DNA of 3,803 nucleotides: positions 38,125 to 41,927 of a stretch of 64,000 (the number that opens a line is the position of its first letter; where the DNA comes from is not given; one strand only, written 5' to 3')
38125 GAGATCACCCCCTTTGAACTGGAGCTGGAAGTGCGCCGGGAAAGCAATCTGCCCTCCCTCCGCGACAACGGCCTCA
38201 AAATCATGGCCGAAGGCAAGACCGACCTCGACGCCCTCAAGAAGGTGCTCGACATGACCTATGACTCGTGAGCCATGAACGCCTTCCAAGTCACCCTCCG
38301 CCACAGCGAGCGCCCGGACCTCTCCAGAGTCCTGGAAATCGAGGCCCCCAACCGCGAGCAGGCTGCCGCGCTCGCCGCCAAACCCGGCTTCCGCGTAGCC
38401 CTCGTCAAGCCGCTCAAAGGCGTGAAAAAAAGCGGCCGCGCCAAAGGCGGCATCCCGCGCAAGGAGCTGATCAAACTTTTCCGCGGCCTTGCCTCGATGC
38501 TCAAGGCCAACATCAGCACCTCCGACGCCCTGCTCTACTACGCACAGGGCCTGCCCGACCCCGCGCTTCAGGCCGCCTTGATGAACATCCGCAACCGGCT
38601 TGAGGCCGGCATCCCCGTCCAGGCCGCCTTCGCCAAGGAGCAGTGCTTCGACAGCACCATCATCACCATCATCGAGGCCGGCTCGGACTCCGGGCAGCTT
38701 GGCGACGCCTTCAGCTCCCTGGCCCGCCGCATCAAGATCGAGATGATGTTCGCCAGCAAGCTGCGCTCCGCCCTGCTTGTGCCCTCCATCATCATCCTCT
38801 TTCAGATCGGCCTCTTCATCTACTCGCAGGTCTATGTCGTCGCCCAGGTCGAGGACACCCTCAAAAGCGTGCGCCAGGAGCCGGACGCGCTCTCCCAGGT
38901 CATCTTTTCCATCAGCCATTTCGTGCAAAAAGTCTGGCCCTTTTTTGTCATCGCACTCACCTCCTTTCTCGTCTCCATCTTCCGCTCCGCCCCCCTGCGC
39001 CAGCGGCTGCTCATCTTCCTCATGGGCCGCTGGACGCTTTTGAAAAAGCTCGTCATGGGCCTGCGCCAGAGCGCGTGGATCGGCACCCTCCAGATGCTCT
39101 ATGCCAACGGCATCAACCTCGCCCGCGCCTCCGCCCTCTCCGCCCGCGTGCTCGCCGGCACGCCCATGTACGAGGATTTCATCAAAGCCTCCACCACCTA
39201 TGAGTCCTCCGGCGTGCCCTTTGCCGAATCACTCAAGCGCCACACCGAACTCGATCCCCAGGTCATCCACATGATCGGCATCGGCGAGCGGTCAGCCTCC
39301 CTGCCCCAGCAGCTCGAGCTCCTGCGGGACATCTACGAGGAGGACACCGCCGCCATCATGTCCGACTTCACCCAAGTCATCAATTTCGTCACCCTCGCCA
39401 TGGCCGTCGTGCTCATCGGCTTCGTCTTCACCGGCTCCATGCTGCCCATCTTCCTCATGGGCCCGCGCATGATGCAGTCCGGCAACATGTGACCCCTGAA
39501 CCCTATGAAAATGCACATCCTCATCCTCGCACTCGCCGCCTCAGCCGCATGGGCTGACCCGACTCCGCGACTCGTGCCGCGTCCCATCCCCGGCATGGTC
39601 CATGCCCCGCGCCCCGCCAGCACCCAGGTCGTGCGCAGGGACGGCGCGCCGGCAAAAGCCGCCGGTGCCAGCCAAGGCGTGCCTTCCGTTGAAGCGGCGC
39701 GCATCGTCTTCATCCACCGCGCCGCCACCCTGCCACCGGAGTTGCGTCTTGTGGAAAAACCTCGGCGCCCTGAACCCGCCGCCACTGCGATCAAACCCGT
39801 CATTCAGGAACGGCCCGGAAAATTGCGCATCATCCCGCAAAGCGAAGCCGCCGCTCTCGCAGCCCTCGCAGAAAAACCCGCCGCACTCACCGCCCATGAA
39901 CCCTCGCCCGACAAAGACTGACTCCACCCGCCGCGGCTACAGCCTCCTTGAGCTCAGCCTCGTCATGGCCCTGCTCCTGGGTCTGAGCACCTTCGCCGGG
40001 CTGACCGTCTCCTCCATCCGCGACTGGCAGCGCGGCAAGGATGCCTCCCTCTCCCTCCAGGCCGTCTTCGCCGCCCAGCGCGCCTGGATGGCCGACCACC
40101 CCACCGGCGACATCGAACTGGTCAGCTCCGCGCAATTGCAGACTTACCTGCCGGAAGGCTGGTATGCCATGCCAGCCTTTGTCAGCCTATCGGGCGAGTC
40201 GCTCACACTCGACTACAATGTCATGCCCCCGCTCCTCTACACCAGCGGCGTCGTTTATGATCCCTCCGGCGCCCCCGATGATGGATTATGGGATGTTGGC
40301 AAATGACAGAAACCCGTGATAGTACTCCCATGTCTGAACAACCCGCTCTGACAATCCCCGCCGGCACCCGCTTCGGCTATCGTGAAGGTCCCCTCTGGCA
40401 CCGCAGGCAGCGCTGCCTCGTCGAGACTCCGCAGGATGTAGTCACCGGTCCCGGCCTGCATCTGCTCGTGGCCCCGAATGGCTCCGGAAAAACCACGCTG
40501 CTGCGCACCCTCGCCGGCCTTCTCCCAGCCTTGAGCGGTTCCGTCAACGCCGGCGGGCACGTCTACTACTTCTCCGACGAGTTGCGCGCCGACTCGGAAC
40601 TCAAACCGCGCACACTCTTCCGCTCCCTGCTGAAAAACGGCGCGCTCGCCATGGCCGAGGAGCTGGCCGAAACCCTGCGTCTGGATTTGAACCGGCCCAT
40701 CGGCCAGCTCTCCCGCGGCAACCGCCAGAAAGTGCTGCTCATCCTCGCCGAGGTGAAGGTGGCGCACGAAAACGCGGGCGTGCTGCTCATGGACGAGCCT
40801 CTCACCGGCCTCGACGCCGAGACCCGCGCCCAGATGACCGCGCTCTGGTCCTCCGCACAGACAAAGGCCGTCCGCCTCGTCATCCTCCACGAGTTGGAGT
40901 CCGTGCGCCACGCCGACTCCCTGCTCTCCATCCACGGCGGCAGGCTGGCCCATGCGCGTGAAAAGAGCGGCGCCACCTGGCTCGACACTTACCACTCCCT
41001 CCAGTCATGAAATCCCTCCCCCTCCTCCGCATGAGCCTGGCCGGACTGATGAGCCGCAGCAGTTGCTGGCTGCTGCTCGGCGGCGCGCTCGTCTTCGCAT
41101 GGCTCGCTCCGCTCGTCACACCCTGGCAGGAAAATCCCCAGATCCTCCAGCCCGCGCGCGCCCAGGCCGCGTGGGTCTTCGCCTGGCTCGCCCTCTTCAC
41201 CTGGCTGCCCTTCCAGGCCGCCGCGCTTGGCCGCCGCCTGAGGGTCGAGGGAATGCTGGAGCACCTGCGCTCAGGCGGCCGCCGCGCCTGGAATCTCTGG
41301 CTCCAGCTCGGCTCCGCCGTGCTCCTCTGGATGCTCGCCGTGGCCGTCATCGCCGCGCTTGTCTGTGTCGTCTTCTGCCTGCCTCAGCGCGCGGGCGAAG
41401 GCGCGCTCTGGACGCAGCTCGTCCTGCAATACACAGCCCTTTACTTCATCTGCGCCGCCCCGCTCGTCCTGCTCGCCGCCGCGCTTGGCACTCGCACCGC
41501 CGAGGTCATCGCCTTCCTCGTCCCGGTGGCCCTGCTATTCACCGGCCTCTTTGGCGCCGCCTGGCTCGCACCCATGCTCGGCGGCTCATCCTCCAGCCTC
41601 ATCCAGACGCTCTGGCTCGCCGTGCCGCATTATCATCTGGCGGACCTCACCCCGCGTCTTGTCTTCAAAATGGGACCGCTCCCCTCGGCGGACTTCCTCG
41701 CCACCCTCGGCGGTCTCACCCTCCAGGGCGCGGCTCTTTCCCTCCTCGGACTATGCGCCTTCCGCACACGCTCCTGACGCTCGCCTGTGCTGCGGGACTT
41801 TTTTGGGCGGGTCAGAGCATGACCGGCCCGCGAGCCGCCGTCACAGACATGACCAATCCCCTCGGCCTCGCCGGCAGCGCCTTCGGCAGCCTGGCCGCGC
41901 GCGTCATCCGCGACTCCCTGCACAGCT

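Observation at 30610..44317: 13-gene type IV filament (T4P/T2SS-like) operon fused without a break to an ABC transporter and an MbnP-MbnH-like protein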

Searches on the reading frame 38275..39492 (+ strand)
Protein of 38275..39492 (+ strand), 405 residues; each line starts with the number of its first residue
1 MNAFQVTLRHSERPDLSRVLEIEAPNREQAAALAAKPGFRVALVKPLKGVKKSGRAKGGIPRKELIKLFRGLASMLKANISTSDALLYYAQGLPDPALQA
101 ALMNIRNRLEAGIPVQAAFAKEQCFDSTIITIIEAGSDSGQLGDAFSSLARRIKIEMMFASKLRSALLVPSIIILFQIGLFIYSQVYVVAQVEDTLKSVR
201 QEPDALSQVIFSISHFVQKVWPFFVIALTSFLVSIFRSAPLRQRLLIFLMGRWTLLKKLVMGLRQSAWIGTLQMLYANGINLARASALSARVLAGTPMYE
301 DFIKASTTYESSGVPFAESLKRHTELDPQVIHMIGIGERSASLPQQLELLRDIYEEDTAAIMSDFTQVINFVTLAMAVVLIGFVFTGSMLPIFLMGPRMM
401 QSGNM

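Call 5: search_protein_families(library=pfam, max_evalue=0.01, proteins=[window:38275-39492:+])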
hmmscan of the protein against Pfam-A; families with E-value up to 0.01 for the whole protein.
window:38275-39492:+ (405 aa): 1 family
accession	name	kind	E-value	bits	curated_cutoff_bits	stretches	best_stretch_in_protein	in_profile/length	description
PF00482.28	T2SSF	-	2.2e-28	99.2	25.2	2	70-181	3-116/125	Type II secretion system (T2SS), protein F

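Call 8: search_protein_families(library=ncbifam, max_evalue=0.01, proteins=[window:38275-39492:+])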
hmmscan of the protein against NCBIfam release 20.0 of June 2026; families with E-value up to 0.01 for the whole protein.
window:38275-39492:+ (405 aa): 6 families
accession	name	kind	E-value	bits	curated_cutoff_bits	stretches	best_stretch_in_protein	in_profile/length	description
TIGR02120.1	GspF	equivalog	5.4e-38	131.3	424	1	22-395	17-397/401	type II secretion system inner membrane protein GspF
NF052607.1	T4PiliAsmPilCThrm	equivalog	5.5e-32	111.3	700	1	4-394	4-399/406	type IV pilus assembly protein PilC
NF007861.0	PRK10573.1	equivalog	2.1e-30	106.1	401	1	62-399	58-398/401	protein transport protein HofC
NF052606.1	T4PiliAsmPilCMyx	equivalog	5.1e-27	94.8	700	1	47-395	64-414/419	type IV pilus assembly protein PilC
NF047826.1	T3SSXpsF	equivalog_domain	2.3e-23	82.7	650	1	63-393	66-398/405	type II secretion system protein XpsF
NF041012.2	T4P_ComGB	equivalog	4.4e-18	65.7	240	1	75-395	13-330/332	competence type IV pilus assembly protein ComGB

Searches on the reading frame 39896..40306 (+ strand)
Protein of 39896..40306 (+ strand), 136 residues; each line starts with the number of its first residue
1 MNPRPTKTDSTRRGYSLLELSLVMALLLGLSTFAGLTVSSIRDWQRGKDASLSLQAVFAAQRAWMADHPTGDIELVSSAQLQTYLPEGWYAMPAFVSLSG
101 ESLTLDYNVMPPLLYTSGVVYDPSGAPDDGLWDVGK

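Call 5: search_protein_families(library=pfam, max_evalue=0.01, proteins=[window:39896-40306:+])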
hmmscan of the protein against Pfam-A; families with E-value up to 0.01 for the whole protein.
window:39896-40306:+ (136 aa): 0 families

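Call 8: search_protein_families(library=ncbifam, max_evalue=0.01, proteins=[window:39896-40306:+])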
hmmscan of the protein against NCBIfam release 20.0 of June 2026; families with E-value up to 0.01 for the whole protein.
window:39896-40306:+ (136 aa): 1 family
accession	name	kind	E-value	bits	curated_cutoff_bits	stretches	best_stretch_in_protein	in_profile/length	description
TIGR02532.1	IV_pilin_GFxxxE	domain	0.00042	20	16.3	1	12-34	1-23/24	prepilin-type N-terminal cleavage/methylation domain-containing protein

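Call 32: search_protein_families(library=pfam, max_evalue=10, proteins=[window:39896-40306:+])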
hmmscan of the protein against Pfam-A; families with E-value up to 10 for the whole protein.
window:39896-40306:+ (136 aa): 1 family
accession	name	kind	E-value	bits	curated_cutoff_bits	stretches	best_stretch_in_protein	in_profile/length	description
PF07963.17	N_methyl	-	0.046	13.7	21.2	1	11-27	3-19/27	Prokaryotic N-terminal methylation motif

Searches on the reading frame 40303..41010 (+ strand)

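Call 6: search_protein_families(library=pfam, max_evalue=0.01, proteins=[window:40303-41010:+])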
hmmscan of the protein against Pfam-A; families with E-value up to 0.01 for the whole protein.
window:40303-41010:+ (235 aa): 9 families
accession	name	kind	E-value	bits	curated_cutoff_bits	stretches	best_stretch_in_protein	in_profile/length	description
PF00005.33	ABC_tran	-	3.5e-11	44.3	25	1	54-167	15-136/137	ABC transporter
PF13304.12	AAA_21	-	5.7e-06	27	27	0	58-76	7-25/304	AAA domain, putative AbiEii toxin, Type IV TA system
PF02463.25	SMC_N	-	1.4e-05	25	40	0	133-210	134-211/220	RecF/RecN/SMC N terminal domain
PF13401.12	AAA_22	-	3.1e-05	24.8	27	1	49-165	4-92/130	AAA domain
PF13191.12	AAA_16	-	4.5e-05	24.4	32.6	1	49-190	22-164/167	AAA ATPase domain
PF13604.12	AAA_30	-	5.9e-05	23.3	27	1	46-150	13-82/191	AAA domain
PF25199.1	nSTAND_NTPase5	-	0.00045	20.5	34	1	46-150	37-132/145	Novel STAND NTPase 5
PF24883.2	NPHP3_N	-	0.0018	18.9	24.8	1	52-140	24-105/164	Nephrocystin 3, N-terminal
PF13476.12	AAA_23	-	0.0023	19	27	1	47-74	16-43/201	AAA domain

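Call 10: search_protein_families(library=ncbifam, max_evalue=0.01, proteins=[window:40303-41010:+])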
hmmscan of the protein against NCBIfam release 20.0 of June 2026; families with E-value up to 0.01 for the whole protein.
window:40303-41010:+ (235 aa): 165 families (the best 25 are shown)
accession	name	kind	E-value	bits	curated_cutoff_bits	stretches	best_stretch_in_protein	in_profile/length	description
NF053840.1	MnTportMntADein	equivalog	7.5e-19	68.2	400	2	119-210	116-206/240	manganese ABC transporter ATP-binding protein MntA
NF040873.1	AztA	equivalog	1.1e-18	67.5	220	1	53-208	21-189/191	zinc ABC transporter ATP-binding protein AztA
TIGR03771.1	anch_rpt_ABC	equivalog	1.7e-17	63.9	268.8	2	128-217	106-193/223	anchored repeat-type ABC transporter ATP-binding subunit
NF010068.0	PRK13548.1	equivalog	1e-16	60.9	261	2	130-218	132-224/261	heme ABC transporter ATP-binding protein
NF002981.0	PRK03695.1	equivalog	7.2e-15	55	281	2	119-217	112-217/253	vitamin B12 ABC transporter ATP-binding protein BtuD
NF000355.4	ribo_prot_ABC_F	equivalog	7.4e-15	54.8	380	1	55-187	33-165/499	ribosomal protection-like ABC-F family protein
NF008409.0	PRK11231.1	equivalog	1.2e-13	51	375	2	129-217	132-218/255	Fe(3+) dicitrate ABC transporter ATP-binding protein FecE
NF009945.0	PRK13409.1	equivalog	1.2e-13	50.6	469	1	55-209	371-527/592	ribosome biogenesis/translation initiation ATPase RLI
TIGR03864.1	PQQ_ABC_ATP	hypoth_equivalog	2.3e-13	50.1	302.25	2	128-217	125-212/236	ABC transporter, ATP-binding subunit, PQQ-dependent alcohol dehydrogenase system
TIGR02857.1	CydD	equivalog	3e-13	49.6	435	2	106-208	429-527/529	thiol reductant ABC exporter subunit CydD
TIGR04521.1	ECF_ATPase_2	equivalog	5.1e-13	48.7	330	2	134-220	143-228/279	energy-coupling factor transporter ATPase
TIGR02868.1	CydC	equivalog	5.5e-13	48.4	329.05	2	116-198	452-530/530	thiol reductant ABC exporter subunit CydC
TIGR01189.1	ccmA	equivalog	6.3e-13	48.9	131.6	1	54-184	30-172/198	heme ABC exporter ATP-binding protein CcmA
NF011967.0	PRK15439.1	equivalog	8.9e-13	47.5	586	2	129-221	397-487/510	autoinducer 2 ABC transporter ATP-binding protein LsrA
TIGR03873.1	F420-0_ABC_ATP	hypoth_equivalog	1e-12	47.9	372.4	2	33-86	10-63/256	putative F420-0 ABC transporter ATP-binding protein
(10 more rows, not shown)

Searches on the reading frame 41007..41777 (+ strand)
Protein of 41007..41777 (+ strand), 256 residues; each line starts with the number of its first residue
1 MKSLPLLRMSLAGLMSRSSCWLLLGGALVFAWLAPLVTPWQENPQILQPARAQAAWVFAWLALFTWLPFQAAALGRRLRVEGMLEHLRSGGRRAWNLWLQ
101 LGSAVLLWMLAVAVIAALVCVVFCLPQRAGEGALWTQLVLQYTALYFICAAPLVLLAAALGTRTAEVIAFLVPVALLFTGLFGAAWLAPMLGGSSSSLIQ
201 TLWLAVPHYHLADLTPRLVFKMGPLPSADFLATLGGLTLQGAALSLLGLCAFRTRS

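Call 6: search_protein_families(library=pfam, max_evalue=0.01, proteins=[window:41007-41777:+])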
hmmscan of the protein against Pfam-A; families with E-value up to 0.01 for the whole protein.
window:41007-41777:+ (256 aa): 1 family
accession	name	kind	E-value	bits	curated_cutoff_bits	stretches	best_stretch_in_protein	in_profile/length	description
PF12698.13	ABC2_membrane_3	-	1.4e-06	28.1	31.6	1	78-249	187-346/347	ABC-2 family transporter protein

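Call 10: search_protein_families(library=ncbifam, max_evalue=0.01, proteins=[window:41007-41777:+])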
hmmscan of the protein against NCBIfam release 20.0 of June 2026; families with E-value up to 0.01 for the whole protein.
window:41007-41777:+ (256 aa): 0 families

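Call 32: search_protein_families(library=pfam, max_evalue=10, proteins=[window:41007-41777:+])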
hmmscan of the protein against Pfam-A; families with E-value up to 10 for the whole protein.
window:41007-41777:+ (256 aa): 2 families
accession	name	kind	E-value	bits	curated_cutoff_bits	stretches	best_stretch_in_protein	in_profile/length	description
PF12698.13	ABC2_membrane_3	-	1.4e-06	28.1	31.6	1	78-249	187-346/347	ABC-2 family transporter protein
PF12679.13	ABC2_membrane_2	-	5.7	6.5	27.2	1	103-198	121-218/283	ABC-2 family transporter protein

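Call 81: search_solved_structures(query=A10, max_evalue=10)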
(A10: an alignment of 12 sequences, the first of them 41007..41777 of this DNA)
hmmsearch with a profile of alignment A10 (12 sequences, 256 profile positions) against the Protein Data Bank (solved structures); distinct sequences matched with E-value up to 10: 0.
